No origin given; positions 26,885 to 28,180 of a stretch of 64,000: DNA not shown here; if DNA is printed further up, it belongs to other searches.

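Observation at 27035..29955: Two porin genes form a roughly 1.2 kb-arm inverted repeat with swapped-out loop cassettes; one copy lacks a proper signal peptide (expression locus plus silent cassette?)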

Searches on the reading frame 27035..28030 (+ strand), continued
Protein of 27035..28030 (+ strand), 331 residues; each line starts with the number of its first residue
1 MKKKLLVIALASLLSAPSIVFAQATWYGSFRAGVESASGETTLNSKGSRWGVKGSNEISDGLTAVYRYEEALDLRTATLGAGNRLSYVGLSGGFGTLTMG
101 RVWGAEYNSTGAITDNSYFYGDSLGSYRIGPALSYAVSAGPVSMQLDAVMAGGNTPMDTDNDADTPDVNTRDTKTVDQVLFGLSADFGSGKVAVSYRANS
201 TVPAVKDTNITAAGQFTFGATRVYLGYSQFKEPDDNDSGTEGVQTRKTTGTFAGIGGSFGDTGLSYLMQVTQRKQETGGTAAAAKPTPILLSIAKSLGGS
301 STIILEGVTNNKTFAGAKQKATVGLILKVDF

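Call 37: find_encoding_contigs(protein=P0096, flank=10000, max_places=3)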
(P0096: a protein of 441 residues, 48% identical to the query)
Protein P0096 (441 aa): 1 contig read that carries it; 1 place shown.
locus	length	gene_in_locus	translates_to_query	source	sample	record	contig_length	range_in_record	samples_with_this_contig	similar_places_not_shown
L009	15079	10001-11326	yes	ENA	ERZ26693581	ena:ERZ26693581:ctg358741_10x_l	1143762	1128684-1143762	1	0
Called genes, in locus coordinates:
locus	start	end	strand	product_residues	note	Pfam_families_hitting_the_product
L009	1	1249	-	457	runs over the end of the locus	PF00267:Porin_1, PF13609:Porin_4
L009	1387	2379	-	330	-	PF02899:Phage_int_SAM_1 (weak), PF00589:Phage_integrase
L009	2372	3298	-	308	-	PF00589:Phage_integrase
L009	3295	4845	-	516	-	PF02899:Phage_int_SAM_1 (faint), PF00589:Phage_integrase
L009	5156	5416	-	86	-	-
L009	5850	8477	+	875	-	PF02463:SMC_N (faint), PF13304:AAA_21 (faint)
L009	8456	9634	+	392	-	PF04326:SLFN_AlbA_2, PF13749:HATPase_c_4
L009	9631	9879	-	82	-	-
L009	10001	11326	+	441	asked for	PF13609:Porin_4, PF00267:Porin_1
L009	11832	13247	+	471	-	PF00078:RVT_1, PF08388:GIIM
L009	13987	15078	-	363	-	?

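Call 38: find_encoding_contigs(protein=P0043, flank=10000, max_places=3)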
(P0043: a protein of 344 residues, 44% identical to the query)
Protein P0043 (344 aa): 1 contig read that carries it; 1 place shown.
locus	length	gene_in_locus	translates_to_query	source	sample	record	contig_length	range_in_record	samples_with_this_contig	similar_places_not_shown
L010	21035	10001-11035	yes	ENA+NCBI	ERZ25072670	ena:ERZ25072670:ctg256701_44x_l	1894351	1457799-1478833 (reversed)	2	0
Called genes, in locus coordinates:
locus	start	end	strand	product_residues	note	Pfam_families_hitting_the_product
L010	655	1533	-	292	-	PF00117:GATase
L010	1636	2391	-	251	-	PF00702:Hydrolase, PF13419:HAD_2, PF13242:Hydrolase_like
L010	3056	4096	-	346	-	PF00111:Fer2, PF00970:FAD_binding_6 (weak), PF00175:NAD_binding_1 (weak)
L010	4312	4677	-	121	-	PF14236:DruA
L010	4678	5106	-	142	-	-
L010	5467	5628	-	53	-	-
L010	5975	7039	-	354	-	PF13609:Porin_4, PF00267:Porin_1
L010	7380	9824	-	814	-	PF10412:TrwB_AAD_bind (faint), PF02534:T4SS-DNA_transf, PF12696:TraG-D_C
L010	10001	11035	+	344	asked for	PF13609:Porin_4, PF00267:Porin_1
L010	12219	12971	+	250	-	-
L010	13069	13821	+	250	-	-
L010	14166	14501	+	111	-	-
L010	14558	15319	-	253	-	-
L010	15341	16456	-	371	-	PF01697:Glyco_transf_92 (weak)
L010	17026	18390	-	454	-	PF01697:Glyco_transf_92 (weak)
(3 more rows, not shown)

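Call 54: find_related_loci(query=A3, collection=metagenome_contigs, flank=8000)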
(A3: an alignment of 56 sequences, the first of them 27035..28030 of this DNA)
Query A3 (331 aa) in metagenome_contigs; peptide patterns used: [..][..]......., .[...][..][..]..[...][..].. (x = any residue, [..] = any of these).
475 stretches matched a pattern; 336 encode a relative of the query (tblastn E <= 1e-3); the best 80 are kept; 80 distinct loci.
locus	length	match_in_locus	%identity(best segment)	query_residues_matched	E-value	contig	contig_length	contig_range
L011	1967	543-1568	39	1-331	2e-60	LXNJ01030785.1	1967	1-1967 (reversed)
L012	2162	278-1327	39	1-331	4e-60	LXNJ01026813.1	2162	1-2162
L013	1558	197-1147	40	1-306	4e-60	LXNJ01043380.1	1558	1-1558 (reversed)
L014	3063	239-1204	38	1-306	2e-54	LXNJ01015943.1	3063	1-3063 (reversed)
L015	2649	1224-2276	38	1-331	1e-53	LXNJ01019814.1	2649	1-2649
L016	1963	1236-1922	45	1-234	5e-46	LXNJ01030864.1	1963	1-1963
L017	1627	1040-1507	54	1-150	3e-42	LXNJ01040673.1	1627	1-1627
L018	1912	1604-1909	56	1-103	2e-32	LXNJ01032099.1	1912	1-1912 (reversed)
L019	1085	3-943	34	28-331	3e-36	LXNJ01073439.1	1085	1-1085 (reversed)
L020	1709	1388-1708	53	1-98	4e-26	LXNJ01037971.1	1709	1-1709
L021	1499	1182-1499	50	1-89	1e-22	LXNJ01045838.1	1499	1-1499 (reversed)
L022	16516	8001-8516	34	1-135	4e-18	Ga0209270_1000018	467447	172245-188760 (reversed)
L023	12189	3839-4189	39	1-103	2e-16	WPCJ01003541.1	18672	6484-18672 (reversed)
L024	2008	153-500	38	1-108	8e-16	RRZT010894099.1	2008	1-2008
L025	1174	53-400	38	1-108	8e-16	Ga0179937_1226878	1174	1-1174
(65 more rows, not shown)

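Call 60: predict_structure(alignment_id=A3)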
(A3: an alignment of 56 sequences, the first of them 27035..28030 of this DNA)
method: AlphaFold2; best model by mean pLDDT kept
length: 331 residues; sequences in the alignment: 56
mean_pLDDT: 85.8   pTM: 0.78
mean pLDDT of the five models: 85.8, 85.7, 85.7, 84.6, 84.5
residues with pLDDT >= 90: 212; 70-90: 64; 50-70: 42; < 50: 13
segments of 3 or more residues with pLDDT < 50: 154-156, 166-171
pLDDT, mean of each block of 10 residues (from residue 1): 76 58 86 94 93 91 92 90 83 94 93 90 79 95 95 51 53 74 96 93 77 96 96 63 76 94 94 89 92 95 96 93 97 93
secondary structure, 60 per line:
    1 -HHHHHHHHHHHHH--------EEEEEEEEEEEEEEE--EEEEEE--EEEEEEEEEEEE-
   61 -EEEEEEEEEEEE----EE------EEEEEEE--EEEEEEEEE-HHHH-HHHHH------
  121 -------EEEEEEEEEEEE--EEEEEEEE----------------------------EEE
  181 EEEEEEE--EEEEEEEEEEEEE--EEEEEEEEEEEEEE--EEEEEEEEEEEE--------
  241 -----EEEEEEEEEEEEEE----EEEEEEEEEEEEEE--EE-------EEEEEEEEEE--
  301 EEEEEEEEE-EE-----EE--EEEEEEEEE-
elements in order: H2-14 E23-37 E40-45 E48-59 E62-73 E86-92 E95-103 H105-108 H110-114 E128-139 E142-149 E178-187 E190-202 E205-218 E221-232 E246-259 E264-277 E289-298 E301-309 E322-330

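Call 63: fold_search(model_id=the predicted structure, library=pdb)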
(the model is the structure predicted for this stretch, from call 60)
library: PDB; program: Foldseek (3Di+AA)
matches with E <= 10: 855; with E <= 0.001: 220
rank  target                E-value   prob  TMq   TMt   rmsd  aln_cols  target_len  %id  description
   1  6ehf                  4.4e-15  1.00  0.70  0.72   6.7       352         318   15  OmpT (in-vitro folded), an outer membrane protein Vibrio cholerae (trimer form) (released 2018-04-25)
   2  6ehe                  6.2e-15  1.00  0.71  0.78   5.0       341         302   16  OmpTdeltaL8 (loop L8 deletion mutant of OmpT), an outer membrane protein of Vibrio cholerae (released 2018-04-25)
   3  8jto                  2.8e-14  1.00  0.72  0.69   4.3       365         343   15  Outer membrane porin of Burkholderia pseudomallei (BpsOmp38) in complex with ceftazidime (released 2024-06-26)
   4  6ehd                  3.7e-14  1.00  0.68  0.70   6.7       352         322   15  OmpT (in-vitro folded), an outer membrane protein of Vibrio cholerae (released 2018-04-25)
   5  2fgq                  3.7e-14  1.00  0.69  0.69   5.1       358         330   17  High resolution X-ray structure of Omp32 in complex with malate (released 2006-01-31)
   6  1e54_A                4.7e-14  1.00  0.69  0.69   4.8       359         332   17  Anion-selective porin from Comamonas acidovorans (released 2001-07-12)
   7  3a2s_X                6.9e-14  1.00  0.75  0.73   4.6       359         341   17  Crystal Structure of outer membrane protein PorB from Neisseria meningitidis in complex with sucrose (released 2010-04-07)
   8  4aui_A                1.3e-13  1.00  0.74  0.79   4.4       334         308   17  STRUCTURE AND FUNCTION OF THE PORB PORIN FROM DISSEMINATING N. GONORRHOEAE (released 2012-10-10)
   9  6ehb_C                1.3e-13  1.00  0.65  0.67   5.6       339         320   17  OmpU, an outer membrane protein, of Vibrio cholerae (released 2018-04-25)
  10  7de8                  1.7e-13  1.00  0.74  0.72   5.4       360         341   17  Crystal Structure of outer membrane protein PorB with G103K mutations from Neisseria meningitidis W135 (released 2021-03-31)
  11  8wv0_B                1.7e-13  1.00  0.71  0.71   4.3       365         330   14  Outer membrane porin of Burkholderia pseudomallei (BpsOmp38) (released 2024-10-30)
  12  6ehb_B                1.8e-13  1.00  0.67  0.70   5.8       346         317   17  OmpU, an outer membrane protein, of Vibrio cholerae (released 2018-04-25)
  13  8wv0_A                2.0e-13  1.00  0.72  0.72   4.2       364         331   15  Outer membrane porin of Burkholderia pseudomallei (BpsOmp38) (released 2024-10-30)
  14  6ehb_A                2.0e-13  1.00  0.67  0.69   5.2       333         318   17  OmpU, an outer membrane protein, of Vibrio cholerae (released 2018-04-25)
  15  6ehc_A                2.4e-13  1.00  0.66  0.71   5.4       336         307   18  OmpUdeltaN (N-terminus deletion mutant of OmpU), outer membrane protein of Vibrio cholerae (released 2018-04-25)
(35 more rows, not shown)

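Call 73: search_dna_similar(query=window:27035-28030:+, collection=phages, mode=protein, max_rows=10)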
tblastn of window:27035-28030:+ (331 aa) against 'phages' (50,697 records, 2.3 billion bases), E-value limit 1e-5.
No match.

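Call 74: find_encoding_contigs(protein=P0013, flank=8000, max_places=3)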
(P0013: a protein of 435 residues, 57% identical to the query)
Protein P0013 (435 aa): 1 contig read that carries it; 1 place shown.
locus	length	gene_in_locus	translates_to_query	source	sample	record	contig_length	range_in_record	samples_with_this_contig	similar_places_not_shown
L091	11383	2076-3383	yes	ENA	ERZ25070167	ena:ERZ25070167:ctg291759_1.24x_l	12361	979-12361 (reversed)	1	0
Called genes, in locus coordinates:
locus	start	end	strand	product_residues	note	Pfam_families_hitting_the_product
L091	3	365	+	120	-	?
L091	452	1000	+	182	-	PF00156:Pribosyltran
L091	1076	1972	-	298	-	PF13609:Porin_4, PF00267:Porin_1 (weak)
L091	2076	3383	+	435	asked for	PF00267:Porin_1, PF13609:Porin_4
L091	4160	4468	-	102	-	-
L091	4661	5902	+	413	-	PF13551:HTH_29 (faint), PF00665:rve, PF22483:Mu-transpos_C_2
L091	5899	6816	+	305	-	PF01695:IstB_IS21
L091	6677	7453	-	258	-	PF13609:Porin_4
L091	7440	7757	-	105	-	PF13609:Porin_4 (weak)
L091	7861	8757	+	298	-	PF13609:Porin_4, PF00267:Porin_1 (weak)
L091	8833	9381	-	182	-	PF00156:Pribosyltran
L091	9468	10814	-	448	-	PF00202:Aminotran_3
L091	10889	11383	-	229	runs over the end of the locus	PF06468:Spond_N (faint)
